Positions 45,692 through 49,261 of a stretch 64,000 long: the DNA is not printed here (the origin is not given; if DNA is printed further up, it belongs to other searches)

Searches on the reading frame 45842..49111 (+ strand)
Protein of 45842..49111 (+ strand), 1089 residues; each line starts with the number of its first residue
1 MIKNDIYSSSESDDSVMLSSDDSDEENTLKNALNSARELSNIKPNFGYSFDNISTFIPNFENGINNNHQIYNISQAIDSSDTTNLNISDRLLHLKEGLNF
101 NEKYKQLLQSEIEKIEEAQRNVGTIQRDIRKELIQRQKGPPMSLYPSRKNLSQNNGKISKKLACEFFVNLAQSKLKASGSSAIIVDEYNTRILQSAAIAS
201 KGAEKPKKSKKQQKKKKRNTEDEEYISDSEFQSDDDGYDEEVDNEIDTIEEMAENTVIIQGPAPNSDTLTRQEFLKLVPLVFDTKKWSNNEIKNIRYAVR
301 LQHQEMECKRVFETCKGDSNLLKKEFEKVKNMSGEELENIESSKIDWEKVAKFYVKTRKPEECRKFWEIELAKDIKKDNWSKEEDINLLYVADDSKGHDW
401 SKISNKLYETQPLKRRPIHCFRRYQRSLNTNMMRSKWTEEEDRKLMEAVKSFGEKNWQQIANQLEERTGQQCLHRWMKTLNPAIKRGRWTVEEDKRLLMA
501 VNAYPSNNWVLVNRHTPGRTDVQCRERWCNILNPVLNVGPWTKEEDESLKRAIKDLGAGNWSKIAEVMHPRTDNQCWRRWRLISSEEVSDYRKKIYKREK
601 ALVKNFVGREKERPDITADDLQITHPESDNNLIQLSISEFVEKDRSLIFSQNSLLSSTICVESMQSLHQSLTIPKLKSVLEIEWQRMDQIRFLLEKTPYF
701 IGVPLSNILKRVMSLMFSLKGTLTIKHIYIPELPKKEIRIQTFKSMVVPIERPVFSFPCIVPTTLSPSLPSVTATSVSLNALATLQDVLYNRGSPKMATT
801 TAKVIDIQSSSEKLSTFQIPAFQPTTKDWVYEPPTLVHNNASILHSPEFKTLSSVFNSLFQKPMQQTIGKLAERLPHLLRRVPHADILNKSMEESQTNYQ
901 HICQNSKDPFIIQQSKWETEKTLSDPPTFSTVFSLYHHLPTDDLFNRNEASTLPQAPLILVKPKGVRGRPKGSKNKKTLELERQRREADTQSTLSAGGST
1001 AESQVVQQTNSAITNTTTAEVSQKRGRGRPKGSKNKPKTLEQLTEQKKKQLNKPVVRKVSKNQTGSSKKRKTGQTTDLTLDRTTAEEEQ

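Call 25: list_cluster_members(proteins=[window:45842-49111:+, window:29016-31496:+, window:31510-33930:-, window:36175-39336:-, window:12414-14639:+, window:14669-16627:-, window:24189-26096:+, window:61343-62947:+, window:41370-42725:+, window:49341-50318:+])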
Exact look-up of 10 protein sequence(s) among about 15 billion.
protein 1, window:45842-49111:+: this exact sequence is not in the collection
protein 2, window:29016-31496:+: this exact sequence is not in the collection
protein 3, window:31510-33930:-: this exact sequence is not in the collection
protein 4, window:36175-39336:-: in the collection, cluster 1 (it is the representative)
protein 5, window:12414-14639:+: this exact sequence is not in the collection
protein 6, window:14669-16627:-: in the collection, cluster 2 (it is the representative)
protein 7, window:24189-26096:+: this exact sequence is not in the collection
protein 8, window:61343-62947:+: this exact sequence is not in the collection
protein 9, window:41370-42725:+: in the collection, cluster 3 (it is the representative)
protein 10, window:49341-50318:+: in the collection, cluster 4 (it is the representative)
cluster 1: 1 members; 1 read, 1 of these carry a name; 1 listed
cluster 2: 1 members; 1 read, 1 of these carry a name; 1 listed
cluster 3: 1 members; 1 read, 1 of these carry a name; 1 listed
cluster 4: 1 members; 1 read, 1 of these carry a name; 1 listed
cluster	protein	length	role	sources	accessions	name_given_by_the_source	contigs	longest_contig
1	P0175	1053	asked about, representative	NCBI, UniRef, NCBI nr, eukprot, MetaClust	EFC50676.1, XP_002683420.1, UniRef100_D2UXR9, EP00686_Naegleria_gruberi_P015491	exosome complex exonuclease RRP44 [Naegleria gruberi] | Ribosomal RNA-processing protein 44 n=1 Tax=Naegleria gruberi TaxID=5762 ... | XP_002683420.1 exosome complex exonuclease RRP44 [Naegleria gruberi strain NEG-M]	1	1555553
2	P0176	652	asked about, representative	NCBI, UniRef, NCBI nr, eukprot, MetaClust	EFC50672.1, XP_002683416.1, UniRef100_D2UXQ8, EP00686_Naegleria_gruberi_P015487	hypothetical protein NAEGRDRAFT_77701 [Naegleria gruberi] | Uncharacterized protein n=1 Tax=Naegleria gruberi TaxID=5762 RepID=D2UXQ8_NAEGR | uncharacterized protein NAEGRDRAFT_77701 [Naegleria gruberi]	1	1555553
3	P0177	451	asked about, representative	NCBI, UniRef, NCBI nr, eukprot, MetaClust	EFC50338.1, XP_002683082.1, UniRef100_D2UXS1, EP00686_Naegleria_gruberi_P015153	hypothetical protein NAEGRDRAFT_45002 [Naegleria gruberi] | Intraflagellar transport protein 57 n=1 Tax=Naegleria gruberi TaxID=5762 ... | uncharacterized protein NAEGRDRAFT_45002 [Naegleria gruberi]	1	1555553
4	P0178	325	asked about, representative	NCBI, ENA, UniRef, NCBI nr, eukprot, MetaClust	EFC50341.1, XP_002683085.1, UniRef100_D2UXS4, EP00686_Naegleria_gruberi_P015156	predicted protein [Naegleria gruberi] | Predicted protein n=1 Tax=Naegleria gruberi TaxID=5762 RepID=D2UXS4_NAEGR | uncharacterized protein NAEGRDRAFT_61224 [Naegleria gruberi]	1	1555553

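Call 26: search_protein_families(library=pfam, proteins=[window:45842-49111:+], max_evalue=0.001)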
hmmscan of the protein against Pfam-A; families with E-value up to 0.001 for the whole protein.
window:45842-49111:+ (1089 aa): 3 families
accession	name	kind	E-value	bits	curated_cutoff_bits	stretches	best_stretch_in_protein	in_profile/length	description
PF00249.37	Myb_DNA-binding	-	2.2e-51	172.2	24.4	3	486-532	1-46/46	Myb-like DNA-binding domain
PF13921.12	Myb_DNA-bind_6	-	3.1e-45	152.6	22.9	5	489-549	1-60/60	Myb-like DNA-binding domain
PF23588.3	HTH_CHD1_Hrp3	-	5.4e-07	30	27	0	433-462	17-46/83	ATP-dependent helicase CHD1-2/hrp3 HTH domain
